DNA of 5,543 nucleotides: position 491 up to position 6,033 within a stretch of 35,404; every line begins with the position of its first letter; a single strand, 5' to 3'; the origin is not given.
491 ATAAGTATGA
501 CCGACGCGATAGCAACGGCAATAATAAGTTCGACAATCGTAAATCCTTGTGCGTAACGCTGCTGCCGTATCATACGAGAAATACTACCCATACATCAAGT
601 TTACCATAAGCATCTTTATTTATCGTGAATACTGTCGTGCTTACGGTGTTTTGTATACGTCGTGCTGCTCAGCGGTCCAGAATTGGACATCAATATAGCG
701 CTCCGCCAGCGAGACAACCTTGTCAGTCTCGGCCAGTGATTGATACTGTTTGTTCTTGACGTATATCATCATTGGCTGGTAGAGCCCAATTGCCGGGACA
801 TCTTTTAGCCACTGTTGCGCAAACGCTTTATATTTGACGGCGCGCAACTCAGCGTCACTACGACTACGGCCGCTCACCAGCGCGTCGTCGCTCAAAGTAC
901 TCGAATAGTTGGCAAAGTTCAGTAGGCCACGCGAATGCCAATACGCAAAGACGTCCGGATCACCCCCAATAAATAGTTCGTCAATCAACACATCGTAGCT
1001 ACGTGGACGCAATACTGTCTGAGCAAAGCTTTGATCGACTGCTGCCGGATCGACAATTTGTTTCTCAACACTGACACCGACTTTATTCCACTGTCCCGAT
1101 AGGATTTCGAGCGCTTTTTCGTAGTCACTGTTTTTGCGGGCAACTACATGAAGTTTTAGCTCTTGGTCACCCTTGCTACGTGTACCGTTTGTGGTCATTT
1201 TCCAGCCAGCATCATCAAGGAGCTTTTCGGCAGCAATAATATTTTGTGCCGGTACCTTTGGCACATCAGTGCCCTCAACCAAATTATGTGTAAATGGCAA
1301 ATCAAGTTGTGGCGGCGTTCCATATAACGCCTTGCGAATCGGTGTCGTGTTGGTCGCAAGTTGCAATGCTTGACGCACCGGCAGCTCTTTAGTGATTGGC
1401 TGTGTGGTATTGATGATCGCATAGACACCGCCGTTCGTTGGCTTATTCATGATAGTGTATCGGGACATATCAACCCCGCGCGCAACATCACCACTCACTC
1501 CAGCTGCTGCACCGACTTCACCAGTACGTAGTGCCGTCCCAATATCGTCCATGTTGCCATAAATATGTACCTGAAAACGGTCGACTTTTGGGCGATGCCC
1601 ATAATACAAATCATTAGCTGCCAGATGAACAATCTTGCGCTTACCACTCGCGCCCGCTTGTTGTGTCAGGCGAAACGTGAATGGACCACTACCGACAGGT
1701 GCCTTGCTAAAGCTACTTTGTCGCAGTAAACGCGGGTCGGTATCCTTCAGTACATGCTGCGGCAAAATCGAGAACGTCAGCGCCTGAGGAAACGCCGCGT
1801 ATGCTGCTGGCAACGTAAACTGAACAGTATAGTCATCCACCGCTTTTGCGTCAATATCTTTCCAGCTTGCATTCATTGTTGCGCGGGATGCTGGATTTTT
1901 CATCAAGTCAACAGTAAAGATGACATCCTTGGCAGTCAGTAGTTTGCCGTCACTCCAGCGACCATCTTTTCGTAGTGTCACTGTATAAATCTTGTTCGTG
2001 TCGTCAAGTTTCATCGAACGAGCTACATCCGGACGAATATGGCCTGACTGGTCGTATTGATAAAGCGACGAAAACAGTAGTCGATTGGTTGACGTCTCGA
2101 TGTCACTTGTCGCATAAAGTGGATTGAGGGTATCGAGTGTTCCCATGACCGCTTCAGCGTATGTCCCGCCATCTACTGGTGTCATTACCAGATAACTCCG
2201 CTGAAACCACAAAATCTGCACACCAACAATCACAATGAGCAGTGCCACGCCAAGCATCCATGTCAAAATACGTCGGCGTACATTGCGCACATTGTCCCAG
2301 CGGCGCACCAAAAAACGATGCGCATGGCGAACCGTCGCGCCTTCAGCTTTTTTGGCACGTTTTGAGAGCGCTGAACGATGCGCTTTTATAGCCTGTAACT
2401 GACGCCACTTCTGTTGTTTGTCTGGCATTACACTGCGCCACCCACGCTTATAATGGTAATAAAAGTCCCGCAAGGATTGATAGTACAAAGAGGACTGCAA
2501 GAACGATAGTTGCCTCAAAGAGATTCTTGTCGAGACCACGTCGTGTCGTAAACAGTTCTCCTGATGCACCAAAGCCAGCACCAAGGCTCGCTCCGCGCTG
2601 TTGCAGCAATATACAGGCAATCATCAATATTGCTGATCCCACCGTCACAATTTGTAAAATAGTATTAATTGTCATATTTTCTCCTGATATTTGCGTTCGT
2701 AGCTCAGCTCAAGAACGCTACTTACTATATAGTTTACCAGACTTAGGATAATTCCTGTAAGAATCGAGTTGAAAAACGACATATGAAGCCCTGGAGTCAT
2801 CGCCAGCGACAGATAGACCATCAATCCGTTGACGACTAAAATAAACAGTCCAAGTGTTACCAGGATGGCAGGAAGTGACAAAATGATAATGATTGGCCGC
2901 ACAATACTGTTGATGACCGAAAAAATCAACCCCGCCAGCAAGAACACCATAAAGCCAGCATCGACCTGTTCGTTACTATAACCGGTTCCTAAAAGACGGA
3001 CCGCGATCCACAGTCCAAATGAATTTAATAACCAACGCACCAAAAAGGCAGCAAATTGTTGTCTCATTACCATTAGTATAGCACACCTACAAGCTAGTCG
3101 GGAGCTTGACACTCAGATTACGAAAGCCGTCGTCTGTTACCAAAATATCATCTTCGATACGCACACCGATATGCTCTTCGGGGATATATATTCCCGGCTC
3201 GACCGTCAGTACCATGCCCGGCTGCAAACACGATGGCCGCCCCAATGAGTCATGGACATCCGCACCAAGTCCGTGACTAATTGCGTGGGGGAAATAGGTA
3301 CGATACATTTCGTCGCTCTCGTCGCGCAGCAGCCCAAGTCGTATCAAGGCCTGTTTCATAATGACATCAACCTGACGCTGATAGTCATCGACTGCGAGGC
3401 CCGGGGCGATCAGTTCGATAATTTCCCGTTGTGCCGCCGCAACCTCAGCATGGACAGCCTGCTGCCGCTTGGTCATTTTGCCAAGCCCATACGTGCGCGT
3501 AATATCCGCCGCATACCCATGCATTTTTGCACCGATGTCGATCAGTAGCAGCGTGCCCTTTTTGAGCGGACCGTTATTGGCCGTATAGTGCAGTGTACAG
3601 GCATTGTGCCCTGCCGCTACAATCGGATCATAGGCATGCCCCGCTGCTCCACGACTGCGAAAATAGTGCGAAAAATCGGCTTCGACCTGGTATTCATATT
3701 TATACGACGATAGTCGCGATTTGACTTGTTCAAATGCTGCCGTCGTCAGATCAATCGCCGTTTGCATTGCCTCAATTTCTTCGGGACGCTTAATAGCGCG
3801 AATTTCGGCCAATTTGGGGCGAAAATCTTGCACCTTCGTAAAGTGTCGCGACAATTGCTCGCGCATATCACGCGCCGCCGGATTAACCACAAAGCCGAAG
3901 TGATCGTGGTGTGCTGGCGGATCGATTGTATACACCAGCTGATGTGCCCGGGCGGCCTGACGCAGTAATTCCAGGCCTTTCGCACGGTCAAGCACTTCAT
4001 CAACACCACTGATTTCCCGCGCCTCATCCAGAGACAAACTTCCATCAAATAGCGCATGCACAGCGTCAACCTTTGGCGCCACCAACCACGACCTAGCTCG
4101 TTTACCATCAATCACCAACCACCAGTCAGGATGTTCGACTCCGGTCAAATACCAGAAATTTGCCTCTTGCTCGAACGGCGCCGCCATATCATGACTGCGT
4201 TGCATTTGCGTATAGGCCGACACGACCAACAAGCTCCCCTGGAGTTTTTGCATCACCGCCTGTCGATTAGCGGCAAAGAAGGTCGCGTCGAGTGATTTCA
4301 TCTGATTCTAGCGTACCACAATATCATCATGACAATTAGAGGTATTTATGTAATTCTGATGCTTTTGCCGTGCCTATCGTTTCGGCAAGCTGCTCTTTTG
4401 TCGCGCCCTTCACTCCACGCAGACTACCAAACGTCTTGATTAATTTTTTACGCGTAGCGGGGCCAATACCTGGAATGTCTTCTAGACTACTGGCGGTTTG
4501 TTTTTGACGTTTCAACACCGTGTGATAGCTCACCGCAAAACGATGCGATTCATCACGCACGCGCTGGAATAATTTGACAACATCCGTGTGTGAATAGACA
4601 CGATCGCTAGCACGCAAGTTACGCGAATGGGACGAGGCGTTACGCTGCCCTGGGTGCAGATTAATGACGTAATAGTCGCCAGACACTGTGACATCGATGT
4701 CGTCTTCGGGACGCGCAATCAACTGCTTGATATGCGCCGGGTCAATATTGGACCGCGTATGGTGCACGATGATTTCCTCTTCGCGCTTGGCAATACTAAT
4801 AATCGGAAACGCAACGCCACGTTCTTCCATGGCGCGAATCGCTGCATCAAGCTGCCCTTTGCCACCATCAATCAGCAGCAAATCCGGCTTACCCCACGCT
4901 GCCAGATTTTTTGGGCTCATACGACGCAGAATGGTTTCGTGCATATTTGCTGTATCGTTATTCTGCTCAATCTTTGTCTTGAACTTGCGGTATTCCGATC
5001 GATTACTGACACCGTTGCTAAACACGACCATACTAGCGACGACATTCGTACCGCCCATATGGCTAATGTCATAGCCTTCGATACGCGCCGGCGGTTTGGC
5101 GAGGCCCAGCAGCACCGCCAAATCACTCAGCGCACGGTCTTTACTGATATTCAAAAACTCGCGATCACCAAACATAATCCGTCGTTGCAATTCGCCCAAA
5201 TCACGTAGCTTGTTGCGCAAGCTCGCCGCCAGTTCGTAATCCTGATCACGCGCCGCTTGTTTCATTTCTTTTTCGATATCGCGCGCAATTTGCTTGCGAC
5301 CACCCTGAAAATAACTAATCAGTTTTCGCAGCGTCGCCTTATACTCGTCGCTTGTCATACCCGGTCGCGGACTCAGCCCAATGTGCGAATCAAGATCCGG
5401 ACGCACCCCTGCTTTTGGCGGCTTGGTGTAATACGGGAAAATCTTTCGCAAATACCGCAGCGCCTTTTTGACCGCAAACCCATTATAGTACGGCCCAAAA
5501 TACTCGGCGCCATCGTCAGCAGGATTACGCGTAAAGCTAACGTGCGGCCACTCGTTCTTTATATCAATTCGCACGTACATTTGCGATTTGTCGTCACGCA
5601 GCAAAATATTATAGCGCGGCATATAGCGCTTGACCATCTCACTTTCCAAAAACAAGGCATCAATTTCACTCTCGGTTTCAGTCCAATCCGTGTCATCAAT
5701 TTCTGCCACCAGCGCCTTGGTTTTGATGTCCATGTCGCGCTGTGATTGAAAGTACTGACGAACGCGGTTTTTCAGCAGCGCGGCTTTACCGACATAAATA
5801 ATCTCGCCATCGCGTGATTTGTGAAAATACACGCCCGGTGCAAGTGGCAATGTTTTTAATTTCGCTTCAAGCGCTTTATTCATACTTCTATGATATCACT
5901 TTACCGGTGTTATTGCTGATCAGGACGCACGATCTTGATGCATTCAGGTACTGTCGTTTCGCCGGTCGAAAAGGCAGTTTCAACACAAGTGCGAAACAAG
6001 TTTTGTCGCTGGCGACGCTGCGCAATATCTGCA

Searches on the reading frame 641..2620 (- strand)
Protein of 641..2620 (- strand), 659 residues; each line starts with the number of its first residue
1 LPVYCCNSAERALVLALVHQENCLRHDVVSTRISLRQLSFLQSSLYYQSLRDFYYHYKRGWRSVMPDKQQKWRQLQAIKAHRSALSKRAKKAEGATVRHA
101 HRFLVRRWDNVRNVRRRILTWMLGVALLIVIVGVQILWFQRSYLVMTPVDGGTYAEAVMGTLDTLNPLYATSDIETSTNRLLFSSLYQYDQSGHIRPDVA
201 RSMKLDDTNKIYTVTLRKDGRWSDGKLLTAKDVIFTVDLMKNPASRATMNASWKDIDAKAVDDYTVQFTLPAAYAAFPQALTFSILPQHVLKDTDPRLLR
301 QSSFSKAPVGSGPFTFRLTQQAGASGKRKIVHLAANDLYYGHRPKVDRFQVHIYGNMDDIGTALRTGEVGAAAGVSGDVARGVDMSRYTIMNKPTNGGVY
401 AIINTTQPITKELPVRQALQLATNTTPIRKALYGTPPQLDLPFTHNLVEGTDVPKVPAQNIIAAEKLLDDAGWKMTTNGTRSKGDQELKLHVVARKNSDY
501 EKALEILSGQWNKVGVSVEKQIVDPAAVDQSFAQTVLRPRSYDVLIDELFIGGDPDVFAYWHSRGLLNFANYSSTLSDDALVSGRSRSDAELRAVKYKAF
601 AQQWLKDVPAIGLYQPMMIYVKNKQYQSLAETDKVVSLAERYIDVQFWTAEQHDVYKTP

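Call 76: search_protein_families(library=pfam, proteins=[window:641-2620:-], max_evalue=0.001)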
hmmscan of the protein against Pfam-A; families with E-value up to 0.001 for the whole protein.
window:641-2620:- (659 aa): 1 family
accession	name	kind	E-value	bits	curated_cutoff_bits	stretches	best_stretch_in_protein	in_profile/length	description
PF00496.27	SBP_bac_5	-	1.1e-57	196.3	32.4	1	195-558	2-356/368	Bacterial extracellular solute-binding proteins, family 5 Middle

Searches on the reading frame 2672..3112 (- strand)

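Call 76: search_protein_families(library=pfam, proteins=[window:2672-3112:-], max_evalue=0.001)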
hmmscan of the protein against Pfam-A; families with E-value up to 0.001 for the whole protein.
window:2672-3112:- (146 aa): 1 family
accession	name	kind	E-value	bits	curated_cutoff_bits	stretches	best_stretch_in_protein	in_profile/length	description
PF04020.18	Phage_holin_4_2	-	7.2e-21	75.2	28.8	1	22-129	2-105/105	Mycobacterial 4 TMS phage holin, superfamily IV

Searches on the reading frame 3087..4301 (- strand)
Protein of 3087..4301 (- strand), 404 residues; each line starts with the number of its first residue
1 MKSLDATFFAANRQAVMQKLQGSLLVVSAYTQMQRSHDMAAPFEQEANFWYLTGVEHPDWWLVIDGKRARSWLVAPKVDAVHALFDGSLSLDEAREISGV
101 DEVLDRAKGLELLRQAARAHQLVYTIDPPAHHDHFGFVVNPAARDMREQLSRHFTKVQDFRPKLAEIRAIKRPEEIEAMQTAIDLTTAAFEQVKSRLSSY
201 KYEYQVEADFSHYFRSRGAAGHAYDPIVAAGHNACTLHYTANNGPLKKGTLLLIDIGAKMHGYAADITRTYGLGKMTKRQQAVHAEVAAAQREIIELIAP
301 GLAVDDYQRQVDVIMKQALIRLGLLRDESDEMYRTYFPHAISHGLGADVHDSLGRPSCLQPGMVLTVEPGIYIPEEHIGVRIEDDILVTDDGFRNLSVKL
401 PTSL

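Call 76: search_protein_families(library=pfam, proteins=[window:3087-4301:-], max_evalue=0.001)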
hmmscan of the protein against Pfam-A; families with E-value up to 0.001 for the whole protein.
window:3087-4301:- (404 aa): 2 families
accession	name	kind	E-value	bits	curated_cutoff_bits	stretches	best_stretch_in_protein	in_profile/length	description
PF00557.29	Peptidase_M24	-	1.2e-54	185.7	23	1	177-390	1-208/208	Metallopeptidase family M24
PF05195.22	AMP_N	-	2.1e-22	79.5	24.6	1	9-121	1-118/121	Aminopeptidase P, N-terminal domain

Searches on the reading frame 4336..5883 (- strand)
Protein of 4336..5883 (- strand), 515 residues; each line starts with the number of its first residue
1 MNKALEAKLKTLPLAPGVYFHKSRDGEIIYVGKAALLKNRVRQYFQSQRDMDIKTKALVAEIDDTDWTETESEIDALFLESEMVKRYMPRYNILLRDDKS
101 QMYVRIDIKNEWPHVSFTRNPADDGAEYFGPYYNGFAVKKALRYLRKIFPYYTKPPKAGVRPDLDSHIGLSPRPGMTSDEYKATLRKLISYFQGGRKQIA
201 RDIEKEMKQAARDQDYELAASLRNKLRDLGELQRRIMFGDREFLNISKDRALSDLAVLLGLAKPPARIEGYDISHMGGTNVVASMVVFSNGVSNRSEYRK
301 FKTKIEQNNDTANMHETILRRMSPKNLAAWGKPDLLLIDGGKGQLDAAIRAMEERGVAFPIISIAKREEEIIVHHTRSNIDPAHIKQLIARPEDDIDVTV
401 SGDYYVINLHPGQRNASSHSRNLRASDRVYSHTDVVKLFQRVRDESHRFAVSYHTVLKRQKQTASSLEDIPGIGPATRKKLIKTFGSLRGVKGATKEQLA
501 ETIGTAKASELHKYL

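Call 76: search_protein_families(library=pfam, proteins=[window:4336-5883:-], max_evalue=0.001)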
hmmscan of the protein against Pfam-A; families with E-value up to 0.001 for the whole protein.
window:4336-5883:- (515 aa): 4 families
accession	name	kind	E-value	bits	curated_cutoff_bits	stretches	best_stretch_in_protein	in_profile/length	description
PF08459.17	UvrC_RNaseH_dom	-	1.8e-42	145.4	22.3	1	258-451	3-159/159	UvrC RNAse H endonuclease domain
PF02151.25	UVR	-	6.5e-08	32.5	21.5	1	199-230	3-34/36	UvrB/uvrC motif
PF14520.12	HHH_5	-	1.8e-06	28.8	27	1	466-509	3-49/57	Helix-hairpin-helix domain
PF01541.30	GIY-YIG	-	8.7e-06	26.4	22.6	1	16-92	2-78/78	GIY-YIG catalytic domain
